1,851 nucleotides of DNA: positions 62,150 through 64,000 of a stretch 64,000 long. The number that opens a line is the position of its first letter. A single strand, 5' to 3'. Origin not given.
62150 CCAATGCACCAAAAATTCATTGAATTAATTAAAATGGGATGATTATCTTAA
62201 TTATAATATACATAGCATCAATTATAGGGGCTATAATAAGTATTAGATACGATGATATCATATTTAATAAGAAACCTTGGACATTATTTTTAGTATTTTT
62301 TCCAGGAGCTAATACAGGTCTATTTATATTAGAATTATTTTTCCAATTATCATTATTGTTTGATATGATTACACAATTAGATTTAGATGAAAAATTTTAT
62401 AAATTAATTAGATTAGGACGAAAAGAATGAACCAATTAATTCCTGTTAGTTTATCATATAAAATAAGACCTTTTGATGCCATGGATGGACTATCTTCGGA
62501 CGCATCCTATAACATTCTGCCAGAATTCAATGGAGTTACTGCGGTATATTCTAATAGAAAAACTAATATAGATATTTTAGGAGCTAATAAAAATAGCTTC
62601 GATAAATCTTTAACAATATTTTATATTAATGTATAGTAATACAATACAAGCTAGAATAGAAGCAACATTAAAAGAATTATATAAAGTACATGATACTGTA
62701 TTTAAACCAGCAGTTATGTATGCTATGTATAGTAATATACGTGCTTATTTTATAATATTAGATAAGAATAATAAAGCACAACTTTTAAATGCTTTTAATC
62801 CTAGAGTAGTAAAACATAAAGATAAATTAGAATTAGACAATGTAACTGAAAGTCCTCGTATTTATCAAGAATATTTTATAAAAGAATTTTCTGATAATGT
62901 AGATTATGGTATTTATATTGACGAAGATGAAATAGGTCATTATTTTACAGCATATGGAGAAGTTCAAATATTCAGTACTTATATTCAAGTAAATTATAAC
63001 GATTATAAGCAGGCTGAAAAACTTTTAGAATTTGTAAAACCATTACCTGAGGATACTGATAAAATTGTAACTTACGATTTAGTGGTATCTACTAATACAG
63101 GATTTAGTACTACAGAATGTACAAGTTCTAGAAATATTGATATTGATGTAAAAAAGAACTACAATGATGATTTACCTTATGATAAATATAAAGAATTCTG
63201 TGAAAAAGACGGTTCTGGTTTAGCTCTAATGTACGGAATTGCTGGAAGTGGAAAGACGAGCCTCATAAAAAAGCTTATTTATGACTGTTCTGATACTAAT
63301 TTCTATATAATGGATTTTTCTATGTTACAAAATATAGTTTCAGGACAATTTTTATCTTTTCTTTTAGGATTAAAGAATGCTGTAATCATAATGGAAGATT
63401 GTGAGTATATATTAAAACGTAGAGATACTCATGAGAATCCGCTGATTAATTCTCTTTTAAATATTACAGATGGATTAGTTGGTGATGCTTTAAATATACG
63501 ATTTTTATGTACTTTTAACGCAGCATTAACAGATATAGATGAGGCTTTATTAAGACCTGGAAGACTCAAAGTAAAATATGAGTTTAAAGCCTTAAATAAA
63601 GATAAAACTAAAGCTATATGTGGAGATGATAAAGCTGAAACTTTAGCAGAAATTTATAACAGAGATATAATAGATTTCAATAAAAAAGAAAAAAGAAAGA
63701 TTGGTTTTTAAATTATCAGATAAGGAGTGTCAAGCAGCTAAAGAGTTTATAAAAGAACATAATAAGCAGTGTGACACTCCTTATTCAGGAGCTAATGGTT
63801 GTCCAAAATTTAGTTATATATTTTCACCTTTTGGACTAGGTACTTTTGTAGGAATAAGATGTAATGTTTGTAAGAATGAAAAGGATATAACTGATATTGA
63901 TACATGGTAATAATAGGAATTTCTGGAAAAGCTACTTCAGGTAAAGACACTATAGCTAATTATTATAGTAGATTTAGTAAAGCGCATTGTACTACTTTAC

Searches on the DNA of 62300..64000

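Call 64: search_rna_families(source=window, start=62300, end=64000, threshold=evalue, max_evalue=1, show_alignments=1)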
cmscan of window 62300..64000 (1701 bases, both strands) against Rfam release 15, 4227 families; matches with E-value up to 1: 0.
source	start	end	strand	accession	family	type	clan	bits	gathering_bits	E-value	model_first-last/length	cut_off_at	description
